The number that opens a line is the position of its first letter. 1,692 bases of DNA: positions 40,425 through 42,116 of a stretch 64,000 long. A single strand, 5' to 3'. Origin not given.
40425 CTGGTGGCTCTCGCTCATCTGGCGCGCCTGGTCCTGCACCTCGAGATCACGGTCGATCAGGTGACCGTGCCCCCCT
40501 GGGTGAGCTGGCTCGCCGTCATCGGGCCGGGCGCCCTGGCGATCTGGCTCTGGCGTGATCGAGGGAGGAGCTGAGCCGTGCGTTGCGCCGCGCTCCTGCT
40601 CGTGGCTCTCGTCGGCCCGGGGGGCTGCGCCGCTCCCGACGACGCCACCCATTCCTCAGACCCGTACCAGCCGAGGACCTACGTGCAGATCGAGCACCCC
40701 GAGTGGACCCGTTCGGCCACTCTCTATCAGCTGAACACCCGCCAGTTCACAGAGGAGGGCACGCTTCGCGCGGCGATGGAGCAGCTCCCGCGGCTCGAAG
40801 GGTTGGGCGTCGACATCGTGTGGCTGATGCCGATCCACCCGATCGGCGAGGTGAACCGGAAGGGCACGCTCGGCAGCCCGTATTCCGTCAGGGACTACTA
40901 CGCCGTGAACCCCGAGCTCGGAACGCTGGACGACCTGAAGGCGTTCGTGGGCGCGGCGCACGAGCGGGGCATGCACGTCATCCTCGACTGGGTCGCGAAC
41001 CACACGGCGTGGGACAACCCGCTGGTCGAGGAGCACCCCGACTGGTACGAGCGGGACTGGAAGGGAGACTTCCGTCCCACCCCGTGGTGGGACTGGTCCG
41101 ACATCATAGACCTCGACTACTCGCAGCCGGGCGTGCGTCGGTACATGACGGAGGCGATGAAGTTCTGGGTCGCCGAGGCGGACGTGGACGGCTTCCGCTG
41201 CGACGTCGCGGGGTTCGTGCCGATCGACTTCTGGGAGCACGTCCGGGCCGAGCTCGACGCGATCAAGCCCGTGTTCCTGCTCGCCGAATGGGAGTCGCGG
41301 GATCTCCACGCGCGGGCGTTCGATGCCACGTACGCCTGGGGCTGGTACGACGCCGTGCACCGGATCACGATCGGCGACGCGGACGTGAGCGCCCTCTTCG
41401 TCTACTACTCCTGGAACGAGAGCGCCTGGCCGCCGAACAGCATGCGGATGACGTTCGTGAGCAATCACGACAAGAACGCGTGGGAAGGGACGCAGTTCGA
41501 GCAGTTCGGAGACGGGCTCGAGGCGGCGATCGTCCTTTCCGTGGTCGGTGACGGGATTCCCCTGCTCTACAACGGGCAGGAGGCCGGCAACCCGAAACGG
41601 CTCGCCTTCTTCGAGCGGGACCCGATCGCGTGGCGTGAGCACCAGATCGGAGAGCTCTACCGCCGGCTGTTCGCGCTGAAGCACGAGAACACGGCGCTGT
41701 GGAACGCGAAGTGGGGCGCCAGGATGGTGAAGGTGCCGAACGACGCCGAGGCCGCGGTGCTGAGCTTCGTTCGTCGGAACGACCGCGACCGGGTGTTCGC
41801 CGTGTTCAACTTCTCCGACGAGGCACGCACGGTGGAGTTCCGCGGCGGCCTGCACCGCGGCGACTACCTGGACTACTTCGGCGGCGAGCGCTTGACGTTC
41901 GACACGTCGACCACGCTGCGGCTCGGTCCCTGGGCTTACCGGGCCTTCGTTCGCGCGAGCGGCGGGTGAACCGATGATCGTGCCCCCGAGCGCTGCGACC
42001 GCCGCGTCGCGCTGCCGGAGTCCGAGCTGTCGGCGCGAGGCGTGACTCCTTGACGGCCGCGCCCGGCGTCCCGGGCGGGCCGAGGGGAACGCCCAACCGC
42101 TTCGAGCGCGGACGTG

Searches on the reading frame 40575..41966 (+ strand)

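Call 26: search_protein_families(library=pfam, proteins=[window:40575-41966:+], max_evalue=0.00001)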
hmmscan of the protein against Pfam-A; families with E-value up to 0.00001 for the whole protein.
window:40575-41966:+ (464 aa): 5 families
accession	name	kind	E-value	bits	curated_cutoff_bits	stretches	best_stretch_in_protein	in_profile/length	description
PF00128.31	Alpha-amylase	-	7.9e-33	114.8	22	1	60-340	14-357/446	Alpha amylase, catalytic domain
PF14871.12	GHL6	-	1.8e-06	28.6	35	1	112-210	38-131/132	Hypothetical glycosyl hydrolase 6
PF16657.11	Malt_amylase_C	-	2.9e-06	27.7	27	0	393-455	11-73/75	Maltogenic Amylase, C-terminal domain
PF14701.12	hDGE_amylase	-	9.2e-06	25.5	27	0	94-156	45-115/439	Glycogen debranching enzyme, glucanotransferase domain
PF02806.24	Alpha-amylase_C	-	9.6e-06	26.3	21.2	0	389-445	5-61/95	Alpha amylase, C-terminal all-beta domain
